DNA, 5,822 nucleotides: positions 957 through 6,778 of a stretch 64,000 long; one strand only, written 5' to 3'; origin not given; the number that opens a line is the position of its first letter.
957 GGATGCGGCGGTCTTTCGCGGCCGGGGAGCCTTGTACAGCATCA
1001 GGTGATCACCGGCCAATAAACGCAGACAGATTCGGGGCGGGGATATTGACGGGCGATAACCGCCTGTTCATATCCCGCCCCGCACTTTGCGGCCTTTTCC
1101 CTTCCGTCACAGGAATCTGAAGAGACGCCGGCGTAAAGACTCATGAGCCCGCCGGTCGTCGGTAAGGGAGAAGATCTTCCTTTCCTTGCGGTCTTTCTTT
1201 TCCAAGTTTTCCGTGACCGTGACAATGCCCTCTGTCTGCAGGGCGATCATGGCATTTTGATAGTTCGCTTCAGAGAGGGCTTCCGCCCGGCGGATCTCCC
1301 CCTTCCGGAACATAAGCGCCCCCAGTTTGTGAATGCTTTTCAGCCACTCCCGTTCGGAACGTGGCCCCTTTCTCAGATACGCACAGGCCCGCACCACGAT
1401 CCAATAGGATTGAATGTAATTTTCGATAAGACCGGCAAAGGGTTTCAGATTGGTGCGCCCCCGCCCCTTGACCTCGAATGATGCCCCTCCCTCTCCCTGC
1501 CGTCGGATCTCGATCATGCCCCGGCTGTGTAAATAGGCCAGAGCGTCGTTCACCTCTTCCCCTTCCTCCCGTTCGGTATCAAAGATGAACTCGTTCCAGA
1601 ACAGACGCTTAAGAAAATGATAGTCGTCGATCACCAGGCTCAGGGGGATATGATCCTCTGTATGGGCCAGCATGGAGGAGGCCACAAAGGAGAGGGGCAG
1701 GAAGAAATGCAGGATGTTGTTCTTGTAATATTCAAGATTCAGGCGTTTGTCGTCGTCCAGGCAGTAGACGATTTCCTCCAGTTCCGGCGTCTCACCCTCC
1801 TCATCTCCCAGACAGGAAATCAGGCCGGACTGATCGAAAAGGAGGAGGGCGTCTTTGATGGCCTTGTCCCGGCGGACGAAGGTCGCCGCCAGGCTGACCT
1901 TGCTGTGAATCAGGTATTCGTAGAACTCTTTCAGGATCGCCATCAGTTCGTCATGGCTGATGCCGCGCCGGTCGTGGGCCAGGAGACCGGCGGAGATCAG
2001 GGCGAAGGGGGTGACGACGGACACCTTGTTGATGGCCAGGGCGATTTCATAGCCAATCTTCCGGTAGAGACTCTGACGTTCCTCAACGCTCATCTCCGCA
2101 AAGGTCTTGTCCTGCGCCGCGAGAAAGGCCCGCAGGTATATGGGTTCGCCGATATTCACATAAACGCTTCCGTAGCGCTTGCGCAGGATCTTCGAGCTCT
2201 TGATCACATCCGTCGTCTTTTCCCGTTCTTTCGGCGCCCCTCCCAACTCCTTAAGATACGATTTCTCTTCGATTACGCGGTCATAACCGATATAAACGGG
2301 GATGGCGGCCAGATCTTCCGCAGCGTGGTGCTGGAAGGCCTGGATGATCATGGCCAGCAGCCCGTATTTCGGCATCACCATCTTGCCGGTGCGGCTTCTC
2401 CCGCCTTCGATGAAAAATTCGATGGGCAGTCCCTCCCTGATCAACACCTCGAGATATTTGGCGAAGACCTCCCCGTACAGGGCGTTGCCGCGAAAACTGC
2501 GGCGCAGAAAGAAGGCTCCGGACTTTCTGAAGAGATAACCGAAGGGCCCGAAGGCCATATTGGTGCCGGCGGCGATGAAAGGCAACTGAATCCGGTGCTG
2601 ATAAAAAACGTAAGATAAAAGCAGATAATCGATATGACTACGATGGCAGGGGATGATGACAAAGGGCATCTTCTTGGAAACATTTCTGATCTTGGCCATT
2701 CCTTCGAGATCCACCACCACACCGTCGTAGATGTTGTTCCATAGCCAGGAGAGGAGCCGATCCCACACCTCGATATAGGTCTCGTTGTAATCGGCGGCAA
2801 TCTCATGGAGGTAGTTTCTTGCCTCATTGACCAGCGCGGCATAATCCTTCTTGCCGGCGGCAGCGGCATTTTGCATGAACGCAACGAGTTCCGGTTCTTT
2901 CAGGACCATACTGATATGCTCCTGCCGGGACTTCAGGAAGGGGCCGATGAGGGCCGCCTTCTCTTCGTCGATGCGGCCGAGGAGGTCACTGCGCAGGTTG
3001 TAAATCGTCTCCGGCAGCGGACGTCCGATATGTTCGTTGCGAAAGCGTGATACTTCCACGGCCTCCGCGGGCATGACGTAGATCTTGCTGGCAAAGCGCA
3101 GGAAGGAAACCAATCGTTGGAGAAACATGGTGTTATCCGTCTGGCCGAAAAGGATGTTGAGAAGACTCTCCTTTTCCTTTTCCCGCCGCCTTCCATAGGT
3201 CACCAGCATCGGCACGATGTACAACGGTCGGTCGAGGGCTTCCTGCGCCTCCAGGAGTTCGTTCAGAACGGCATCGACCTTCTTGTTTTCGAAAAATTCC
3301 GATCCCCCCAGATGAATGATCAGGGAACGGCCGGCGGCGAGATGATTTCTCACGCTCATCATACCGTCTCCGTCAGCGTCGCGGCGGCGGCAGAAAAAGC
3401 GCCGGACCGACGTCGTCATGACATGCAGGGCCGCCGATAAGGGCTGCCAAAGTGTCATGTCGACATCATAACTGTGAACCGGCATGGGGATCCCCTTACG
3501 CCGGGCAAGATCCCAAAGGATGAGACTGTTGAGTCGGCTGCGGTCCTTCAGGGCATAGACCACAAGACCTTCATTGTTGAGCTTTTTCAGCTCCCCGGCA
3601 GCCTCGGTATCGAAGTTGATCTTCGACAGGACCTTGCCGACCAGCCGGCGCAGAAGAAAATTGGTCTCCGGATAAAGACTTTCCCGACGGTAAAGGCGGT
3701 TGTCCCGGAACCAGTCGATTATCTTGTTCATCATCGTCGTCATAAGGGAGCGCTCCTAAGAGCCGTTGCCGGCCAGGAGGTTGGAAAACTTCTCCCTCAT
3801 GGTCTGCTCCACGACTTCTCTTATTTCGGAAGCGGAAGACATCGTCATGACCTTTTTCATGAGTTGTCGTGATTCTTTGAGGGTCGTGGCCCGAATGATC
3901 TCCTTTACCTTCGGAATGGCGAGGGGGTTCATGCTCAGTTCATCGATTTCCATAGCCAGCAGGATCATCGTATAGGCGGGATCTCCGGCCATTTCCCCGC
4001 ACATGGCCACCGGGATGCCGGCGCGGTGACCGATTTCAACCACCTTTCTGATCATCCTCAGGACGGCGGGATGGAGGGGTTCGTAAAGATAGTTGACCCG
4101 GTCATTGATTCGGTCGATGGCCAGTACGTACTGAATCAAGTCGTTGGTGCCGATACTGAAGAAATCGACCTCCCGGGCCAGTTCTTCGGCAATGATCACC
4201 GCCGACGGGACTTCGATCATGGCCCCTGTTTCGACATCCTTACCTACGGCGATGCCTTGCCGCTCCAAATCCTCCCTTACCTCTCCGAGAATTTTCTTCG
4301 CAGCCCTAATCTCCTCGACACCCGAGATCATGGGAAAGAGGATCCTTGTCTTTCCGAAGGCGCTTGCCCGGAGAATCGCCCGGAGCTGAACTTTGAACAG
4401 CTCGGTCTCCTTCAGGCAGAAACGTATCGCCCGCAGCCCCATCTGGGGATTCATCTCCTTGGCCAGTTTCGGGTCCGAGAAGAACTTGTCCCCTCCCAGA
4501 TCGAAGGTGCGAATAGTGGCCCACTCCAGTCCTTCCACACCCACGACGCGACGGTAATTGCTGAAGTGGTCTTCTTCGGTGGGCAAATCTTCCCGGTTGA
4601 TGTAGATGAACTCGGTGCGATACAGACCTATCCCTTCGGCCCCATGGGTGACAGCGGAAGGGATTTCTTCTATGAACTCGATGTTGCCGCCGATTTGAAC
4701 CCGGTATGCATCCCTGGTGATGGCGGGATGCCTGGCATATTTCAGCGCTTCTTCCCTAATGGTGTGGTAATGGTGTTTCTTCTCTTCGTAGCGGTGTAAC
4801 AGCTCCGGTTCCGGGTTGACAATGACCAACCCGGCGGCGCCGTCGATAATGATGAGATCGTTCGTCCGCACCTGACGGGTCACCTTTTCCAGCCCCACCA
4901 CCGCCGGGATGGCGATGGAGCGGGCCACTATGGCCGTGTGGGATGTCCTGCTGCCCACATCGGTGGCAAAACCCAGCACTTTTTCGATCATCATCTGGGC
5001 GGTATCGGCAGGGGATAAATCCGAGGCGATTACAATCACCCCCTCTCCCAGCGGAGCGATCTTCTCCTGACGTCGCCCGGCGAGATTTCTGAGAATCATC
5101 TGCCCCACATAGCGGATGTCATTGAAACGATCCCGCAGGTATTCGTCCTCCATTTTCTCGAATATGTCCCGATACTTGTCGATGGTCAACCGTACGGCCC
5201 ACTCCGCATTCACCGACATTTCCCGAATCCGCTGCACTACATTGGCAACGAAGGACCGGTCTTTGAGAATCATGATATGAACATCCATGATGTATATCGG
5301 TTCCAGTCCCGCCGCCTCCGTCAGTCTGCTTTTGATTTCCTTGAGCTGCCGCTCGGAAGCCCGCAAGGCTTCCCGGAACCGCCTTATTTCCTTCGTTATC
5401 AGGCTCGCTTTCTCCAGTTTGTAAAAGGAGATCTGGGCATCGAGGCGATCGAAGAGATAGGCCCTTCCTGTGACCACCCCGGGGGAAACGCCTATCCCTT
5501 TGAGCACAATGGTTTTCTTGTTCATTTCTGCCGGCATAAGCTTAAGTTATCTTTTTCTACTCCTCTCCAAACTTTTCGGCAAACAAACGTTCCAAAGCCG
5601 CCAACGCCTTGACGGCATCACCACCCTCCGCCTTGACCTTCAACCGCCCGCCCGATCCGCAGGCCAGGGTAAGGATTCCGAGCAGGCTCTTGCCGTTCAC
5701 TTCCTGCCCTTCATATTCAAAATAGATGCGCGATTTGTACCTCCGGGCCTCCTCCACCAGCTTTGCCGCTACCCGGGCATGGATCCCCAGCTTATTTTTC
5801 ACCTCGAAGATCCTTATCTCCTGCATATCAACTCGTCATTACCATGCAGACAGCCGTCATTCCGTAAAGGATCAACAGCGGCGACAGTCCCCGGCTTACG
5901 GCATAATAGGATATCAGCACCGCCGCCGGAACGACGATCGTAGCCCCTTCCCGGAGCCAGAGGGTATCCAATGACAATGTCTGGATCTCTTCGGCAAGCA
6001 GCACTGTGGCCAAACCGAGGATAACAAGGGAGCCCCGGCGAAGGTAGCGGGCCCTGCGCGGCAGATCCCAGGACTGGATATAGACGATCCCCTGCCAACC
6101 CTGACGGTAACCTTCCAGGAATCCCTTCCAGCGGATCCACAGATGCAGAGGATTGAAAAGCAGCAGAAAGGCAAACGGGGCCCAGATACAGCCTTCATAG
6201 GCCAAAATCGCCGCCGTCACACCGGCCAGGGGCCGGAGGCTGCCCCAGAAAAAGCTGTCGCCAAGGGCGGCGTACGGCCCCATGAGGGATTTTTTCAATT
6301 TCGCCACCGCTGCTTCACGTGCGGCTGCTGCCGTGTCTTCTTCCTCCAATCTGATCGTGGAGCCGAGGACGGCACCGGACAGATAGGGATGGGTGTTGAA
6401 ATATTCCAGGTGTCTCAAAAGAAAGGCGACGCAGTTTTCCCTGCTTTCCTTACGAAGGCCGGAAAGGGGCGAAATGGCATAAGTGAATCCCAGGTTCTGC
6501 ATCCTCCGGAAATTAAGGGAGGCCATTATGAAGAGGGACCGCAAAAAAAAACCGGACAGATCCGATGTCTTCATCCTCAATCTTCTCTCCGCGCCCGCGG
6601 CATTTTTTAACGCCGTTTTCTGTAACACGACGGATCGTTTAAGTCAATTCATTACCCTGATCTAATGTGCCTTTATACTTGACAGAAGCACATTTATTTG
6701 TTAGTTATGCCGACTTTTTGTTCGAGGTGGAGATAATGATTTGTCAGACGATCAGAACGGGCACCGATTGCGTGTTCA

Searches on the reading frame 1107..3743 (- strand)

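Call 69: search_protein_families(library=pfam, proteins=[window:1107-3743:-], max_evalue=0.00001)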
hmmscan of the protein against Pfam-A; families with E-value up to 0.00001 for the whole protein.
window:1107-3743:- (878 aa): 2 families
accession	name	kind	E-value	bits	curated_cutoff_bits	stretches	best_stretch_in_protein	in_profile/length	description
PF19277.4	GPAT_C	-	1.1e-74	252.2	25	1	496-843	1-343/344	Glycerol-3-phosphate acyltransferase C-terminal region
PF01553.26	Acyltransferase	-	1.8e-26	93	23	1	352-485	7-131/132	Acyltransferase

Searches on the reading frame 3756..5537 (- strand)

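Call 69: search_protein_families(library=pfam, proteins=[window:3756-5537:-], max_evalue=0.00001)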
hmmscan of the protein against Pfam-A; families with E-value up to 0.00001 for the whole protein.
window:3756-5537:- (593 aa): 3 families
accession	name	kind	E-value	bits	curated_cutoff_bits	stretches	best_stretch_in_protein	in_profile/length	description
PF02896.24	PEP-utilizers_C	-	3.1e-105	352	22.8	1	265-551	5-291/293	PEP-utilising enzyme, PEP-binding domain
PF05524.18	PEP-utilisers_N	-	7.3e-31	107.3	24.4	1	13-137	1-121/121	PEP-utilising enzyme, N-terminal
PF00391.29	PEP-utilizers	-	1.3e-23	82.8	23.1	1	165-236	3-72/72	PEP-utilising enzyme, mobile domain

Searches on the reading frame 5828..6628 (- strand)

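Call 69: search_protein_families(library=pfam, proteins=[window:5828-6628:-], max_evalue=0.00001)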
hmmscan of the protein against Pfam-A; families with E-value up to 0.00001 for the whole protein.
window:5828-6628:- (266 aa): 1 family
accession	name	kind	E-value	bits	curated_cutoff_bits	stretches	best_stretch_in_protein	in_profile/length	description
PF03613.19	EIID-AGA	-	1.9e-46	158.9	25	1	20-188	3-172/265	PTS system mannose/fructose/sorbose family IID component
